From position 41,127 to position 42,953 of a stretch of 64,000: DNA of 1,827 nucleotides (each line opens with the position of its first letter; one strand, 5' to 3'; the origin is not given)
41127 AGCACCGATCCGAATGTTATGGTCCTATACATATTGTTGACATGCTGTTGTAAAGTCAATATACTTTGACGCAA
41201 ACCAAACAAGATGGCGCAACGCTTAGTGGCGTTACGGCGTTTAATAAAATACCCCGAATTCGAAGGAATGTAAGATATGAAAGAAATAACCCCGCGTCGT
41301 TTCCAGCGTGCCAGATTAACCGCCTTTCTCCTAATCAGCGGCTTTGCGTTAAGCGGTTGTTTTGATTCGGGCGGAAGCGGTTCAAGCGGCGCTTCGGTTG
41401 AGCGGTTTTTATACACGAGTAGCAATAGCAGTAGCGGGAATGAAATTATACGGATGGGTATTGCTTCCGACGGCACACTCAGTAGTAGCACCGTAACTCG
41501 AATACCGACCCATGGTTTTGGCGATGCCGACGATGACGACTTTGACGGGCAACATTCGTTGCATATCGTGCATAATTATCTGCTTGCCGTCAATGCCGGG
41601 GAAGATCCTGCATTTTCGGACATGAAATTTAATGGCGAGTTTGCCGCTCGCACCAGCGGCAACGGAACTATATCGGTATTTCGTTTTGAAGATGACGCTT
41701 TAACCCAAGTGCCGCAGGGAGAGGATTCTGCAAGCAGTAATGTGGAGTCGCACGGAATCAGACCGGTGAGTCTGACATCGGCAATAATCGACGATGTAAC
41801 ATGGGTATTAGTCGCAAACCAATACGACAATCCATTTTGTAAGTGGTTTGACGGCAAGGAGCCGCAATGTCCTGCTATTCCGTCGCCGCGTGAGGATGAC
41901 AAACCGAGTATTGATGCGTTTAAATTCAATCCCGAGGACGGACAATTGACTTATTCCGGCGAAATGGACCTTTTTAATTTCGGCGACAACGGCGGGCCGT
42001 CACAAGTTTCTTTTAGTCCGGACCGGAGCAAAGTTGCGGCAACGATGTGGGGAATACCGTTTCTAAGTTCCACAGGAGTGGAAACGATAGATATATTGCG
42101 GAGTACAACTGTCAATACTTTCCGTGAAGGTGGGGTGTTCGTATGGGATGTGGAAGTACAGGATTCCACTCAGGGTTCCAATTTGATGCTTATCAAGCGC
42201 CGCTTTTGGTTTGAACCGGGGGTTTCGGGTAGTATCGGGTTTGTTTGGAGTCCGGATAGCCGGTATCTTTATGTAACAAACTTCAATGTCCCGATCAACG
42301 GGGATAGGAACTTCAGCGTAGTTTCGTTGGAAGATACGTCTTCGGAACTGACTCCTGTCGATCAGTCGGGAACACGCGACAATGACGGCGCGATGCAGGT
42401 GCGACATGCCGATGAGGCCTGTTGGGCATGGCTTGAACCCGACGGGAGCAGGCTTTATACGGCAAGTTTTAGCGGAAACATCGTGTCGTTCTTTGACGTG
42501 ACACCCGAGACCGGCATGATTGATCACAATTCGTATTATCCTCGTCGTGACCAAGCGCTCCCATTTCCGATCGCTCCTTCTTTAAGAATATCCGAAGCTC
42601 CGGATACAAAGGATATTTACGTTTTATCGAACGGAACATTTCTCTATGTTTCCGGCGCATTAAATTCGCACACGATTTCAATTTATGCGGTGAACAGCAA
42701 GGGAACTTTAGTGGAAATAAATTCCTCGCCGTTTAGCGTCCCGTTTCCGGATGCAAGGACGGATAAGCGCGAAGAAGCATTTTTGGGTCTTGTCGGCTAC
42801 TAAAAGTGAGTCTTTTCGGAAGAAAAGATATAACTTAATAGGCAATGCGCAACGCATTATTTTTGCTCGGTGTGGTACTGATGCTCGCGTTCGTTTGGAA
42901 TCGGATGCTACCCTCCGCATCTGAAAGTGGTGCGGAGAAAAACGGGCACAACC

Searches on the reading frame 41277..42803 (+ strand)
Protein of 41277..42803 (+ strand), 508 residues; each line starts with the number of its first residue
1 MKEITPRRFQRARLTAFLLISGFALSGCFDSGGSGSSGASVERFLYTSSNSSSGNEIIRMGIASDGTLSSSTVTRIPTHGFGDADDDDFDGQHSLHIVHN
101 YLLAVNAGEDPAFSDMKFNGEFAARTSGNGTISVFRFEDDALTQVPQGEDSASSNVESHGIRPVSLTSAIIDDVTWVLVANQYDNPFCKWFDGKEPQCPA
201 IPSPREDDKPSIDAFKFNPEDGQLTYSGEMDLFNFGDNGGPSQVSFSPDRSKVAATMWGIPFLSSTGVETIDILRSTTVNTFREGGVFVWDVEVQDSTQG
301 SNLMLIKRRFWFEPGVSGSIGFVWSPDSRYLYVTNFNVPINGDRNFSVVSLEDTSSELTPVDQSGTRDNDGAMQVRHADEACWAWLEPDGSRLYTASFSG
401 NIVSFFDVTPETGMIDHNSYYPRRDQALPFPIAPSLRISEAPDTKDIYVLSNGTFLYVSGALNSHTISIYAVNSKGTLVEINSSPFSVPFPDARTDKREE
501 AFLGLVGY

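Call 39: search_protein_families(library=pfam, proteins=[window:41277-42803:+])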
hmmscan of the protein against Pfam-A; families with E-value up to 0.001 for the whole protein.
window:41277-42803:+ (508 aa): 1 family
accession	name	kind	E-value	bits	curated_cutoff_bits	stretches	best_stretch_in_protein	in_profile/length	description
PF10282.15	Lactonase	-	1.5e-06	28.1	21.7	0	443-488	245-290/344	Lactonase, 7-bladed beta-propeller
